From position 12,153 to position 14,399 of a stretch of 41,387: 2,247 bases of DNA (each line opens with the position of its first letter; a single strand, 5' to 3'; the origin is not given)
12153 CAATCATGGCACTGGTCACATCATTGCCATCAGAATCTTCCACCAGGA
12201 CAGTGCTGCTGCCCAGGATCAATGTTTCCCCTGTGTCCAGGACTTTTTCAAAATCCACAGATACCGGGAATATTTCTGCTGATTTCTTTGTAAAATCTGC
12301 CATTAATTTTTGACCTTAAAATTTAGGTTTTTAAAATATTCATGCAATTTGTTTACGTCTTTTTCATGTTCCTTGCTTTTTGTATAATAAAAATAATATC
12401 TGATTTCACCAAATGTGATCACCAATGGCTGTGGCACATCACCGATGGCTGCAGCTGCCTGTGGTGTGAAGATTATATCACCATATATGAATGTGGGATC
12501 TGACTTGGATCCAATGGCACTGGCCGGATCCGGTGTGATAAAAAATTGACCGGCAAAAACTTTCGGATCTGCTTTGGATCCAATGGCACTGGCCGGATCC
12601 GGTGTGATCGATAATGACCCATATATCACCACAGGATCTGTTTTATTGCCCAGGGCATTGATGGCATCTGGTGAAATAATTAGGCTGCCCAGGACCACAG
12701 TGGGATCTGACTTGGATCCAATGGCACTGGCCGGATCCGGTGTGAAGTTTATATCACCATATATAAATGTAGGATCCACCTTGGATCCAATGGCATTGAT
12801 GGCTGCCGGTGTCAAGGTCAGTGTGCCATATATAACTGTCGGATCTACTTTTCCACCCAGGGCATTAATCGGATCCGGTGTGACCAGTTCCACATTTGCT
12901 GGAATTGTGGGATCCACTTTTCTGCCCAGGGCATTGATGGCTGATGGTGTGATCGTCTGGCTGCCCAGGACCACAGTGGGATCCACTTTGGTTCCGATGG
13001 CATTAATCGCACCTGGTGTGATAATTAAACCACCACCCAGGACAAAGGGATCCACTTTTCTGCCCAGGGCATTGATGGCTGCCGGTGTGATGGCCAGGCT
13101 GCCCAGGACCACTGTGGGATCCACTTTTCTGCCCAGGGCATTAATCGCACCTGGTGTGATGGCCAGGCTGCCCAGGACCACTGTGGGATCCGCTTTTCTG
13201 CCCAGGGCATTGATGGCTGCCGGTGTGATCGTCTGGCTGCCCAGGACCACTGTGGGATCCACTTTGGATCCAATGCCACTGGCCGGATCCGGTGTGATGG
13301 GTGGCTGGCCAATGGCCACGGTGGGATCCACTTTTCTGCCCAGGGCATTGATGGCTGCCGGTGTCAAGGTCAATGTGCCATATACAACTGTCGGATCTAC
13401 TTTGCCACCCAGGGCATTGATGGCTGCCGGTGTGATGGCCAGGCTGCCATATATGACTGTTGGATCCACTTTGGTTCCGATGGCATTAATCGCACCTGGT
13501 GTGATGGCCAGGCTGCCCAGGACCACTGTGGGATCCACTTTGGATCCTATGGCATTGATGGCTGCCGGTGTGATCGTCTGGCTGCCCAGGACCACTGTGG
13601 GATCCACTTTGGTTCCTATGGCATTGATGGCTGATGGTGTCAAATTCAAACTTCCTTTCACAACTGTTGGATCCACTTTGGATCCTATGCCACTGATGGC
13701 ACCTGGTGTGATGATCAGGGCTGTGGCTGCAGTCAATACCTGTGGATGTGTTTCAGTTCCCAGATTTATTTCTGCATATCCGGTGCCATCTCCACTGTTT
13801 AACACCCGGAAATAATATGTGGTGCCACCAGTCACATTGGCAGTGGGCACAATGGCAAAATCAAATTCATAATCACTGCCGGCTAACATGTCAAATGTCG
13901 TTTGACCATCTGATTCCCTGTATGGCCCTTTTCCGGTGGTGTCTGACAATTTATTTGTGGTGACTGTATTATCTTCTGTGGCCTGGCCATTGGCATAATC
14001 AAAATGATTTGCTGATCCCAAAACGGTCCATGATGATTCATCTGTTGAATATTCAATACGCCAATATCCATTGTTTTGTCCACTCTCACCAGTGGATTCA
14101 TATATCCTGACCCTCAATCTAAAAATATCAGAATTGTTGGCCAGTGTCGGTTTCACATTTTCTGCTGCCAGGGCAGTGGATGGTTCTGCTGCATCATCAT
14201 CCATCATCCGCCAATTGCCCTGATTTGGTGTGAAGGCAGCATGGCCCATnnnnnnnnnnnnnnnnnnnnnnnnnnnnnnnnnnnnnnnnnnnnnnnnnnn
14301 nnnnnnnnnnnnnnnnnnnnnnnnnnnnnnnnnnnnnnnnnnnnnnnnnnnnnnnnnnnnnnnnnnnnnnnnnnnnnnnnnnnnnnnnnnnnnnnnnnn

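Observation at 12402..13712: Nineteen perfectly phased 23-residue repeats in a 648-aa protein between the head and tail modules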

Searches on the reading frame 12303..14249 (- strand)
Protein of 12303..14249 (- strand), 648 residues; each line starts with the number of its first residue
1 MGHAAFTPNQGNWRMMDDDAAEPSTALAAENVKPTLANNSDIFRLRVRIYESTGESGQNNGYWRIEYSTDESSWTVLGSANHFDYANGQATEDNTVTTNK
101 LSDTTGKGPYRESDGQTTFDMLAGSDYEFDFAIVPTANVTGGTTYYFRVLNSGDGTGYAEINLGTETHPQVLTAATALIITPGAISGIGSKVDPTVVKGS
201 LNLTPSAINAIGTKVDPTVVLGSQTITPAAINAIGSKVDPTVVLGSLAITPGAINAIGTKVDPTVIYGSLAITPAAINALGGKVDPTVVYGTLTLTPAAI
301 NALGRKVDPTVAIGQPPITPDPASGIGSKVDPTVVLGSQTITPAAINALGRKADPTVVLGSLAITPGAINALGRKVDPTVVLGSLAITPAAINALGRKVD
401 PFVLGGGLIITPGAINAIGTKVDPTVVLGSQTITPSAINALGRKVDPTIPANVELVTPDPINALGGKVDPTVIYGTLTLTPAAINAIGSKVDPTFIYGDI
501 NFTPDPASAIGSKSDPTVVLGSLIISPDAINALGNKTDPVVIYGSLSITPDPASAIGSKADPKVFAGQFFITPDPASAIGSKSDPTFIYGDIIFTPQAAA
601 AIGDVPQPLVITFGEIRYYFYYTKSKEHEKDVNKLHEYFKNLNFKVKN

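Call 5: search_protein_families(library=pfam, proteins=[window:12303-14249:-], max_evalue=0.1)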
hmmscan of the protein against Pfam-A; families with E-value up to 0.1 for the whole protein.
window:12303-14249:- (648 aa): 2 families
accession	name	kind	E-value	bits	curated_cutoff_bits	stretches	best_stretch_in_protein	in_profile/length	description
PF25193.1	DPC1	-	6.2e-06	27.3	27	0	238-258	5-26/65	Diatom pyrenoid component 1 motif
PF08338.16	DUF1731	-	0.04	14.1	27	0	334-350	16-32/47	Domain of unknown function (DUF1731)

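Call 6: search_protein_families(library=phrogs, proteins=[window:12303-14249:-], max_evalue=0.01)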
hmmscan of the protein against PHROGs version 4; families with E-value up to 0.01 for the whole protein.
window:12303-14249:- (648 aa): 1 family
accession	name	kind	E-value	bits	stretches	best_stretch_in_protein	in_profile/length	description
phrog_8501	-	tail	1.7e-14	55.2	3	180-289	12-121/133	minor tail protein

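Call 7: search_solved_structures(query=window:12303-14249:-, max_evalue=1, show_alignments=2)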
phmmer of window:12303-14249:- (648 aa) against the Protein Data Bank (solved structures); distinct sequences matched with E-value up to 1: 9.
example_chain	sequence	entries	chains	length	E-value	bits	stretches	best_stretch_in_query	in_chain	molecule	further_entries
6nr8_D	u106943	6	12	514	0.19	13.5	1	372-493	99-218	T-complex protein 1 subunit delta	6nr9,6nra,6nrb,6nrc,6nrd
9umt_B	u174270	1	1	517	0.19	13.4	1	372-493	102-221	T-complex protein 1 subunit delta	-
8sff_D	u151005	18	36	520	0.19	13.4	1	372-493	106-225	T-complex protein 1 subunit delta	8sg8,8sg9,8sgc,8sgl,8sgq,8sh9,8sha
8sfe_d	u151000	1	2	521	0.19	13.4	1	372-493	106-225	T-complex protein 1 subunit delta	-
6qb8_d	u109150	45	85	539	0.2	13.4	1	372-493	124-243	T-complex protein 1 subunit delta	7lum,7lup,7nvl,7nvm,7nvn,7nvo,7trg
9unw_I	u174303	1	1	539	0.2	13.3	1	410-493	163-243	T-complex protein 1 subunit delta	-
3iyg_D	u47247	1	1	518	0.51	12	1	401-493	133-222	T-complex protein 1 subunit delta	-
4b2t_D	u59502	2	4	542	0.56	11.9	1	401-493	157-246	T-COMPLEX PROTEIN 1 SUBUNIT DELTA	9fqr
9kcf_D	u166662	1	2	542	0.74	11.5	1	415-493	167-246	T-complex protein 1 subunit delta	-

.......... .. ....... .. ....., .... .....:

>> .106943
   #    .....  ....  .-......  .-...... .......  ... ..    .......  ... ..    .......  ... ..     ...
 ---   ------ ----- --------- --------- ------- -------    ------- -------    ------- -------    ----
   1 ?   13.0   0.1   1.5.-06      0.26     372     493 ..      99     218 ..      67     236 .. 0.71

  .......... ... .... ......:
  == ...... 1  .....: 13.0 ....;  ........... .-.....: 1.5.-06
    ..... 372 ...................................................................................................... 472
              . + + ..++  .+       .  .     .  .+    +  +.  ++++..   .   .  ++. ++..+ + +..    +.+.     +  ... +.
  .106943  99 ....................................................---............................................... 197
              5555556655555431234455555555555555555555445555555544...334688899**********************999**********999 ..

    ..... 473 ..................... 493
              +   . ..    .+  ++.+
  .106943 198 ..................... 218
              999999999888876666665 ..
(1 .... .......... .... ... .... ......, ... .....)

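Call 9: find_homologous_proteins(query=window:12303-14249:-, max_evalue=0.001)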
Query window:12303-14249:- (648 aa): 159 proteins with E <= 0.001 among 8000 candidates; the best 120 are listed.
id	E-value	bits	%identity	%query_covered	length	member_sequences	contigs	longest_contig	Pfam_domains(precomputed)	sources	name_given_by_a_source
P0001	9.0e-129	449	42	69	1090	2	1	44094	-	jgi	jgi:hypothetical protein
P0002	7.6e-103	363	43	64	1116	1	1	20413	-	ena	-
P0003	5.2e-85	304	74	31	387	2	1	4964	-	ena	-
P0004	1.1e-82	297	45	60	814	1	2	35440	-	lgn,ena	-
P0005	2.0e-77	279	73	27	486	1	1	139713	-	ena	-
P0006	8.1e-76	274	44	42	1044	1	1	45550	-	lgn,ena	-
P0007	2.4e-73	266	37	65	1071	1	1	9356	-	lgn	-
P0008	7.9e-72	261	42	57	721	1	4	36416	-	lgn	-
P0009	7.2e-71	258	39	66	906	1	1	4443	-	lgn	-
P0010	1.9e-70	256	47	53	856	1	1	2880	-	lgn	-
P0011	1.3e-67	247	43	40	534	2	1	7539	PF13385.14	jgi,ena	-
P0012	8.6e-66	241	45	55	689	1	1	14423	-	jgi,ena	-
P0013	6.1e-65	238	43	44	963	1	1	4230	-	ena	-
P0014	6.7e-65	238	45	43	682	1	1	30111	PF13385.14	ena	-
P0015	1.8e-62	230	42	44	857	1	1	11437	-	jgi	-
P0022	1.6e-55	207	49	42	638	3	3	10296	-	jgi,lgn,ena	-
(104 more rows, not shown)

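Call 14: search_protein_families(library=ncbifam, proteins=[window:12303-14249:-], max_evalue=0.1)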
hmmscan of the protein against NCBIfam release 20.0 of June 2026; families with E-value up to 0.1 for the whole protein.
window:12303-14249:- (648 aa): 1 family
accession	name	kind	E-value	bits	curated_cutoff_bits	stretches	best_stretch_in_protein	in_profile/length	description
NF000269.2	blaOXA-213_like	exception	0.014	14.9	560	0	233-252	156-175/273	OXA-213 family carbapenem-hydrolyzing class D beta-lactamase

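Call 18: find_encoding_contigs(protein=P0005, flank=10000, max_places=3)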
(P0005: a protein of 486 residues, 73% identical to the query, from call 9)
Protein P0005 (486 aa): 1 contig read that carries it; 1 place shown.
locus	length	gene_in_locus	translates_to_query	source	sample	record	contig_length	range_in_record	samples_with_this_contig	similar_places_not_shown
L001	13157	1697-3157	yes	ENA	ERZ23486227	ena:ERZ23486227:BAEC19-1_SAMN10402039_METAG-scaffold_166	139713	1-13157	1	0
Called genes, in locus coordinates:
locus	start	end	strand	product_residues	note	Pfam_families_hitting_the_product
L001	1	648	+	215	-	?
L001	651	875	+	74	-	-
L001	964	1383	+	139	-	-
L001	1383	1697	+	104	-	-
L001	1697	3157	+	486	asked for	-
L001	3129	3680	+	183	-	-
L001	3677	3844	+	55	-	-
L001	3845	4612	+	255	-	-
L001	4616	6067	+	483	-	PF13385:Laminin_G_3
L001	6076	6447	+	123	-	-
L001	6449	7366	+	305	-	PF00989:PAS, PF13188:PAS_8, PF08448:PAS_4 (weak), PF13426:PAS_9, PF00990:GGDEF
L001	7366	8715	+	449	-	PF13298:LigD_N, PF14743:DNA_ligase_OB_2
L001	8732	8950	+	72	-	-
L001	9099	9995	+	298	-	-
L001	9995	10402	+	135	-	PF00963:Cohesin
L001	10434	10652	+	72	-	-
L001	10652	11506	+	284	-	-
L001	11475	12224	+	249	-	-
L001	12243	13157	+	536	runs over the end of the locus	-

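Call 21: search_dna_similar(query=window:12303-14249:-, collection=phages, mode=protein, max_rows=25)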
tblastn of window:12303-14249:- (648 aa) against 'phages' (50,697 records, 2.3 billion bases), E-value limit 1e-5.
No match.

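Call 35: find_encoding_contigs(protein=P0003, flank=5000, max_places=3)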
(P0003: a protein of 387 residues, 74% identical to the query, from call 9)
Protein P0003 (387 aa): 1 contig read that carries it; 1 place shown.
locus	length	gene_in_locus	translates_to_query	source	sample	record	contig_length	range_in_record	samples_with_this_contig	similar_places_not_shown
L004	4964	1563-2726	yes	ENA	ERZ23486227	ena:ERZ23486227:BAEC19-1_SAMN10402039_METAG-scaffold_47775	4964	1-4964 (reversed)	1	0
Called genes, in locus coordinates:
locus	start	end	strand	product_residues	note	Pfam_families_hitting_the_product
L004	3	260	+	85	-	?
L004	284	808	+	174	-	-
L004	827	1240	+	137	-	-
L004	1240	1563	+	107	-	-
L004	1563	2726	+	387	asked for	-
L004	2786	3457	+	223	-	PF01510:Amidase_2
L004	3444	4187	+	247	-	-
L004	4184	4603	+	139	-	-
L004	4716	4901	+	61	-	-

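Call 36: find_encoding_contigs(protein=window:12303-14249:-, flank=2000, max_places=6)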
Protein window:12303-14249:- (648 aa): 4 contigs read that carry it; 1 place shown.
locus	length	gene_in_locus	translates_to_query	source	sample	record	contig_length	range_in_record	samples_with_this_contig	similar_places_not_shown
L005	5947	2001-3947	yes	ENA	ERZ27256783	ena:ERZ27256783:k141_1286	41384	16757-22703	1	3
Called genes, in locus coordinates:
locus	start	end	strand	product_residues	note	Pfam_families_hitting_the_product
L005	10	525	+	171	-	-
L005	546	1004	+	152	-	-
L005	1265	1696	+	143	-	-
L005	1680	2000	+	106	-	-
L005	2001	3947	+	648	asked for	-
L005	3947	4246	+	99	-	PF23148:Gp77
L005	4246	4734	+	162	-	-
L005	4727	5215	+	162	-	-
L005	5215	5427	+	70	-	-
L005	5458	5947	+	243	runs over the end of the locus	PF27173:YomU_Tube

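Call 44: list_cluster_members(proteins=[window:12306-14249:-])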
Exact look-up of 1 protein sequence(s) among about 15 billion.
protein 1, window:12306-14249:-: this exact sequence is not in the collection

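Call 52: find_encoding_contigs(protein=P0001, flank=10000, max_places=2)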
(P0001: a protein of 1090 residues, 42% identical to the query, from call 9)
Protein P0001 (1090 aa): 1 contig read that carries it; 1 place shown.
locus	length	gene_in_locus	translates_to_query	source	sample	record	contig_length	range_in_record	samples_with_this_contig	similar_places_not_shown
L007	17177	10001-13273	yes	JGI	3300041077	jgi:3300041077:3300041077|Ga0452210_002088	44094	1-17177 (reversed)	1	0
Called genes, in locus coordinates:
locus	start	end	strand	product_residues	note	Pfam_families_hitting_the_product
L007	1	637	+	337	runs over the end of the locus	-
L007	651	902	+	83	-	-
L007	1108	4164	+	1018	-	PF10145:PhageMin_Tail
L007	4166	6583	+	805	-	PF07494:Reg_prop (faint), PF12768:Rax2 (faint), PF22768:SPP1_Dit (weak)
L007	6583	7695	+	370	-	PF14594:Sipho_Gp37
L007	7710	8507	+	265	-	PF13385:Laminin_G_3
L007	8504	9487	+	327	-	-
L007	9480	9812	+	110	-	-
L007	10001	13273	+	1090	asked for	-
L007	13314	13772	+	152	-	-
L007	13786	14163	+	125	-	-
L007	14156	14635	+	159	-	-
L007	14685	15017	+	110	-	-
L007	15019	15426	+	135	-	-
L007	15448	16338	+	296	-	-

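Call 53: find_encoding_contigs(protein=P0004, flank=10000, max_places=2)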
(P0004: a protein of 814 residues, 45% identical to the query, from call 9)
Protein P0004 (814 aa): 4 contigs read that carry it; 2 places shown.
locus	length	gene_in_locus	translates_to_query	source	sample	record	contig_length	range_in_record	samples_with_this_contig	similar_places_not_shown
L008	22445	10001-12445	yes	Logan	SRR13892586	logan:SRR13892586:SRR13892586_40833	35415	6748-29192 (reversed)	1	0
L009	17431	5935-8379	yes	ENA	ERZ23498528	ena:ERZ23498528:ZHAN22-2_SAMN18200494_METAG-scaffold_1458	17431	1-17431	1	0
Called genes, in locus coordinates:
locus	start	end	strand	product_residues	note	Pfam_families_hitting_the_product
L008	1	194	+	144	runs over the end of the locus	PF05069:Phage_tail_S (weak)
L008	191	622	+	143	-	-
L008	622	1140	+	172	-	-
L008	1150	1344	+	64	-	-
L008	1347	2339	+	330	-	-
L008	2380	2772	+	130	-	-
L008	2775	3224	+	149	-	-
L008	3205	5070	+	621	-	-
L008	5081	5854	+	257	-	-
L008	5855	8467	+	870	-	-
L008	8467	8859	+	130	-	PF08447:PAS_3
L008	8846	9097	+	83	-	-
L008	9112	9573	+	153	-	-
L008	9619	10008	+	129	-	-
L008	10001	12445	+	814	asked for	-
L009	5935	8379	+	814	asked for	-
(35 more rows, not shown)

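Call 59: search_protein_families(library=pfam, proteins=[L001:3129-3680:+, L001:3845-4612:+, L001:964-1383:+, L004:3444-4187:+, L004:4184-4603:+, L004:827-1240:+, L004:284-808:+], max_evalue=0.05)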
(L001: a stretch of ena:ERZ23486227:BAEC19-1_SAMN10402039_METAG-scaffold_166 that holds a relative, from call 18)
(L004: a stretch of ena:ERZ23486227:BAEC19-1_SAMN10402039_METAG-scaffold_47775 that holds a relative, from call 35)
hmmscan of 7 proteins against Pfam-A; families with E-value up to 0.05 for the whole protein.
L001:3129-3680:+ (183 aa): 0 families

L001:3845-4612:+ (255 aa): 0 families

L001:964-1383:+ (139 aa): 0 families

L004:3444-4187:+ (247 aa): 0 families

L004:4184-4603:+ (139 aa): 0 families

L004:827-1240:+ (137 aa): 0 families

L004:284-808:+ (174 aa): 0 families

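Call 67: find_encoding_contigs(protein=P0022, flank=6000, max_places=3)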
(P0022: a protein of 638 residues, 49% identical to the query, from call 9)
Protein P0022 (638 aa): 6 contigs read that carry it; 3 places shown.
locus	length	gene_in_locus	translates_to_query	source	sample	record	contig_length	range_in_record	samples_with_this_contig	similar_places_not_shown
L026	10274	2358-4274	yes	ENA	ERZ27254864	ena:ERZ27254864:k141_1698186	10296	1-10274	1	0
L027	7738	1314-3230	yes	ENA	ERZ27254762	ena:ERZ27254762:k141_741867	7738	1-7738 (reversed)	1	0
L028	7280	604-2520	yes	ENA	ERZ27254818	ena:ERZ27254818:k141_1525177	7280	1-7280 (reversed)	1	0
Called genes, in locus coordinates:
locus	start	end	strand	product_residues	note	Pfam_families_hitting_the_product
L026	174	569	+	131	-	PF08291:Peptidase_M15_3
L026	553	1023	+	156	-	-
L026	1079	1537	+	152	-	-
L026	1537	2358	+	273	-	-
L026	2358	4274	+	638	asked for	-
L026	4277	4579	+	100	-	PF23148:Gp77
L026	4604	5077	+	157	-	-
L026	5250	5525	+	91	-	-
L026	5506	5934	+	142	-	-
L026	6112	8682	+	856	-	PF10145:PhageMin_Tail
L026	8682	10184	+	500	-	PF02018:CBM_4_9 (weak)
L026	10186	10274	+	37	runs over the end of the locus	?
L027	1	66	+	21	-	?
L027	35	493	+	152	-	-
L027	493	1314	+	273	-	-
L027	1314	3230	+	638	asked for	-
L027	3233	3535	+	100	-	PF23148:Gp77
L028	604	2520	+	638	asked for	-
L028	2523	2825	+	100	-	PF23148:Gp77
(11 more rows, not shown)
